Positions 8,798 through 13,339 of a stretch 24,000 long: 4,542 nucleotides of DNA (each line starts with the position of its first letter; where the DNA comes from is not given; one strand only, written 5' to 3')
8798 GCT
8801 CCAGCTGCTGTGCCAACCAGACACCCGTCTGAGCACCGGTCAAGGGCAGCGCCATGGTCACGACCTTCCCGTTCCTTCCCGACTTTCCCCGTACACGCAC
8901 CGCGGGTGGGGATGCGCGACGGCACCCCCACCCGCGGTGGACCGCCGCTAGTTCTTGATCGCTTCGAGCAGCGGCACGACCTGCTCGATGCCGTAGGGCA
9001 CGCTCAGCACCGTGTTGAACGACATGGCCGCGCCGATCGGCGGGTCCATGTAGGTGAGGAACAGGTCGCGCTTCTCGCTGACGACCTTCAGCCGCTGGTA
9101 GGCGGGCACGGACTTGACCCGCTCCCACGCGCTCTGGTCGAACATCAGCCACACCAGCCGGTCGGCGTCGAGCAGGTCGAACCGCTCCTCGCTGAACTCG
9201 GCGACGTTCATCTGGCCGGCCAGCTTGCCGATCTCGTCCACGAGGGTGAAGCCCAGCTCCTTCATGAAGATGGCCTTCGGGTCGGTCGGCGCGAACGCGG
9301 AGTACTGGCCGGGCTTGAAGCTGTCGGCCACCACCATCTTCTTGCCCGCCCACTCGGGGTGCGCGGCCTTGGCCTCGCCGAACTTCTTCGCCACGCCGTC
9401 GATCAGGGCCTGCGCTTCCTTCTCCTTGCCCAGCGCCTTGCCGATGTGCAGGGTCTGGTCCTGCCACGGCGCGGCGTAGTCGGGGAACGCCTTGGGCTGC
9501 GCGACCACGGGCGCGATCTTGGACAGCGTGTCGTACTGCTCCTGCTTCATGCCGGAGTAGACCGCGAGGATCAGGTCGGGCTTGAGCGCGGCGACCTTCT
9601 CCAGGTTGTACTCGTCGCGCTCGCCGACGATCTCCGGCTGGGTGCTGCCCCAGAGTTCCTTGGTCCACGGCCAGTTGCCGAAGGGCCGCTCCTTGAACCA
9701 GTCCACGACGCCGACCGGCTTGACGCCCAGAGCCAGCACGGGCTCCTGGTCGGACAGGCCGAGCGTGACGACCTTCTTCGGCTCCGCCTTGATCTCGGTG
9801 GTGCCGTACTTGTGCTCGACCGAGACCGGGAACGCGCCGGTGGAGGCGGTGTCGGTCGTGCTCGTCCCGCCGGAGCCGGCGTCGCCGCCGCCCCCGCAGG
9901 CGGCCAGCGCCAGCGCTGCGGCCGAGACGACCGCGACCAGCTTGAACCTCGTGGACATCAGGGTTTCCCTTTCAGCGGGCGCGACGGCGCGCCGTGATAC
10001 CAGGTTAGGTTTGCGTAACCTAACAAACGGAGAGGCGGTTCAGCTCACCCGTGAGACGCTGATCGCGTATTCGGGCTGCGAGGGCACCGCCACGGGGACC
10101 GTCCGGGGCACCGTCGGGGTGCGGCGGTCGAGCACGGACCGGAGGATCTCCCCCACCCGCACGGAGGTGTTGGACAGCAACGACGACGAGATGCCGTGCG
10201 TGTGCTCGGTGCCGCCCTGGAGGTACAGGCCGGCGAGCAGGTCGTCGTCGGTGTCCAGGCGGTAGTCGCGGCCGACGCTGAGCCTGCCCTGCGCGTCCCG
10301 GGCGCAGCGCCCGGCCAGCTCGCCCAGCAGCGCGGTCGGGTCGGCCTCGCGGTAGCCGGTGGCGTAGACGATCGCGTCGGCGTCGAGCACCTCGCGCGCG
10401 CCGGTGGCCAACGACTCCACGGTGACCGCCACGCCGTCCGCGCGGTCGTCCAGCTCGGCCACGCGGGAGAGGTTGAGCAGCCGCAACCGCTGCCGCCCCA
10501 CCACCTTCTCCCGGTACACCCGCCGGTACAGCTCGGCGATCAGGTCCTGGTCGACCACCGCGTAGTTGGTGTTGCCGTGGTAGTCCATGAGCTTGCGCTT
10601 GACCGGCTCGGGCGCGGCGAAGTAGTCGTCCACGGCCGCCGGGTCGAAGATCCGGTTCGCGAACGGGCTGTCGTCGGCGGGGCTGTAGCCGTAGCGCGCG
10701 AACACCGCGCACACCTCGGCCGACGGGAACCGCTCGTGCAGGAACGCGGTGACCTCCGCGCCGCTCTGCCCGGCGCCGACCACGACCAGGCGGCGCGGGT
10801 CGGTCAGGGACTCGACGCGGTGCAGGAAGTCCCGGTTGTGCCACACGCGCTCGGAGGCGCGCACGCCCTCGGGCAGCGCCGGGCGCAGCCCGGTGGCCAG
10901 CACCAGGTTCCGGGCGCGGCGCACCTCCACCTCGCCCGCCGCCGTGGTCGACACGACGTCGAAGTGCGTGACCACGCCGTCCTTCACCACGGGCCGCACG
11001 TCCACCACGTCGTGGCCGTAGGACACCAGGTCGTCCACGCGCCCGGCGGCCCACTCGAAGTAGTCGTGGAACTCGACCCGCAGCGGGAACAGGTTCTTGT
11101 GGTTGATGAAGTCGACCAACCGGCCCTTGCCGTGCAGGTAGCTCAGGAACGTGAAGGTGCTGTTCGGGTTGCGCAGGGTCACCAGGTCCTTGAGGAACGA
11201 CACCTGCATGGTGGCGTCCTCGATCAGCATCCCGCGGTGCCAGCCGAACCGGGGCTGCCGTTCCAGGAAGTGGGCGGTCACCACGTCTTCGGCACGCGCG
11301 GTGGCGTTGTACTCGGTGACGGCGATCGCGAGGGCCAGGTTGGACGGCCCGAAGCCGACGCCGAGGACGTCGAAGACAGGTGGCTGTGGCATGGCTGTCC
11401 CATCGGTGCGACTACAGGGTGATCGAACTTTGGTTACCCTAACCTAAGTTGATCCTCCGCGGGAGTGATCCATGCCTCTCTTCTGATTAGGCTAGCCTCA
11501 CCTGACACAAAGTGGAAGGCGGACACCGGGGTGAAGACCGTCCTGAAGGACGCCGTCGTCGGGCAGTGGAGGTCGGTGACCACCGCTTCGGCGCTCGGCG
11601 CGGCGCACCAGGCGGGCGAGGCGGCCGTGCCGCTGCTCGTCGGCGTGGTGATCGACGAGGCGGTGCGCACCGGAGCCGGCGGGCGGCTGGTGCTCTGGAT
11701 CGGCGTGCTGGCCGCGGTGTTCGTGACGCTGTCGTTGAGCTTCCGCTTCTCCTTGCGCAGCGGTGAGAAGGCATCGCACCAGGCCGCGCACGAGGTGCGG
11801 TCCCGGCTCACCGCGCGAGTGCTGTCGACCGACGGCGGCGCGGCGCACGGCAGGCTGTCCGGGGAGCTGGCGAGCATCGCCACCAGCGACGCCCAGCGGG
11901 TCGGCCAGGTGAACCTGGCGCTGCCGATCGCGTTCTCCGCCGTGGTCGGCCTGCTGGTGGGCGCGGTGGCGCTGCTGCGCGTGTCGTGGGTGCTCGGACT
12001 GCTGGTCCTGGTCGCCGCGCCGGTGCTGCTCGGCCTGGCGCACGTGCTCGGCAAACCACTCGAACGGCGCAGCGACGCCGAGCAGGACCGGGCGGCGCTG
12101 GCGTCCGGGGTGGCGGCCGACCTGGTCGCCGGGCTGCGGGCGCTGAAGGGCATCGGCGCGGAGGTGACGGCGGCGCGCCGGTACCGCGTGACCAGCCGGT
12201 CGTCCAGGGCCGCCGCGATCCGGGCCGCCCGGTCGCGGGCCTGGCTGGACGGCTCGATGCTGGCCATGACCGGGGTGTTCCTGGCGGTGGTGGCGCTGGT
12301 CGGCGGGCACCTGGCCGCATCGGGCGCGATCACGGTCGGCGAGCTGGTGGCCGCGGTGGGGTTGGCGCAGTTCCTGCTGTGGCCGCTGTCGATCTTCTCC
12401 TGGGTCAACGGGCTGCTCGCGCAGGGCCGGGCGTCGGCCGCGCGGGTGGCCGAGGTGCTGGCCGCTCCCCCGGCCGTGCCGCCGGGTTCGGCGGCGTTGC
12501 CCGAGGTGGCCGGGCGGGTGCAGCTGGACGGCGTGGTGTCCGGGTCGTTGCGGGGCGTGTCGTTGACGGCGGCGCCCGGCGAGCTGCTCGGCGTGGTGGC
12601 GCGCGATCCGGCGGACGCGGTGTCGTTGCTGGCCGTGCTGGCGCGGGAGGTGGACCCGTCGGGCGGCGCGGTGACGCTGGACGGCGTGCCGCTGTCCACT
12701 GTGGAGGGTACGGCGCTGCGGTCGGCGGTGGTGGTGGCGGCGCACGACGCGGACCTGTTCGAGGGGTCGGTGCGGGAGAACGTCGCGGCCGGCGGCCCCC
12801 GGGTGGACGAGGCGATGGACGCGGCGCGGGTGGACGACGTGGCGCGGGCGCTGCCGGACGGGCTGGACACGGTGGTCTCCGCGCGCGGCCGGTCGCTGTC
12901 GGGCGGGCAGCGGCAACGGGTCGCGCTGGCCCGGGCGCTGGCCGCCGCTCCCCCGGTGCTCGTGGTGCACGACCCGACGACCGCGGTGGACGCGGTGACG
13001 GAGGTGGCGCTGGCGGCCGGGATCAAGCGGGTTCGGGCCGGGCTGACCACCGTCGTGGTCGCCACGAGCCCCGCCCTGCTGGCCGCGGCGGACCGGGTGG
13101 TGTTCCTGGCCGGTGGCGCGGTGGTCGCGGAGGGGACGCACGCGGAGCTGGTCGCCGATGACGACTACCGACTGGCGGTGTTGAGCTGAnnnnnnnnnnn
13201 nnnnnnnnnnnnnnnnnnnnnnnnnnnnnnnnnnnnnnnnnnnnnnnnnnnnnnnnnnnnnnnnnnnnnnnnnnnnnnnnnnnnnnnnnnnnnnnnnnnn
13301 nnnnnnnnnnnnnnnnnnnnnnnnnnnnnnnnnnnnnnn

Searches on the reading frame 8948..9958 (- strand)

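Call 5: search_protein_families(library=pfam, proteins=[window:8948-9958:-])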
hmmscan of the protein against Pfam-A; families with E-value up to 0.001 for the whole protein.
window:8948-9958:- (336 aa): 1 family
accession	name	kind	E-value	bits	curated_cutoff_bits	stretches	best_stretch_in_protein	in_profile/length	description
PF01497.23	Peripla_BP_2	-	5.1e-23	82.1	27.5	1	93-297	22-227/235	Periplasmic binding protein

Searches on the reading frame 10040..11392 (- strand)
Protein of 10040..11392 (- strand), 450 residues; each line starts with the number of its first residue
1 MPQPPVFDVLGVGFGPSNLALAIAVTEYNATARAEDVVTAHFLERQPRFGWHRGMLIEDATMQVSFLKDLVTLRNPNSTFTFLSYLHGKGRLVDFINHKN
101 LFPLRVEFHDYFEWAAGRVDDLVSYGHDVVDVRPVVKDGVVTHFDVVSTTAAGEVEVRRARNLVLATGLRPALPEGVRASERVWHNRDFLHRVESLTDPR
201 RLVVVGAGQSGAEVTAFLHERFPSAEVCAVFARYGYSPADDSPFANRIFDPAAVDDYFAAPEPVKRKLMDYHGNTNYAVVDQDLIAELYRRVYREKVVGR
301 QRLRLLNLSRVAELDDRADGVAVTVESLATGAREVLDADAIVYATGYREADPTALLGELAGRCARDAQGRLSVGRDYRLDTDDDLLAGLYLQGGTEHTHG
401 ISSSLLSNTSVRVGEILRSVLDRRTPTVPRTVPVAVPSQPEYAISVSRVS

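Call 5: search_protein_families(library=pfam, proteins=[window:10040-11392:-])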
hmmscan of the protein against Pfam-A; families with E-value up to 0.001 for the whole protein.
window:10040-11392:- (450 aa): 3 families
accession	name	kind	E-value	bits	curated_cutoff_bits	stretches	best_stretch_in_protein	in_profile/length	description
PF13434.12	Lys_Orn_oxgnase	-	4.4e-112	375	21.3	1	6-348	2-338/339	L-lysine 6-monooxygenase/L-ornithine 5-monooxygenase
PF07992.20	Pyr_redox_2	-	4.1e-10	40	26.1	1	153-220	93-163/291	Pyridine nucleotide-disulphide oxidoreductase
PF13454.12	NAD_binding_9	-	0.00014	22.3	21.8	0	12-168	3-153/155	FAD-NAD(P)-binding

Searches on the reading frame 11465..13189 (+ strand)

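Call 5: search_protein_families(library=pfam, proteins=[window:11465-13189:+])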
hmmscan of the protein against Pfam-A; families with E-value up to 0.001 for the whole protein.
window:11465-13189:+ (574 aa): 2 families
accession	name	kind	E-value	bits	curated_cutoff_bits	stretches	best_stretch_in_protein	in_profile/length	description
PF00664.28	ABC_membrane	-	1.8e-28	100.5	28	1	46-308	9-274/274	ABC transporter transmembrane region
PF00005.33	ABC_tran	-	6e-17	63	25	1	362-505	1-136/137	ABC transporter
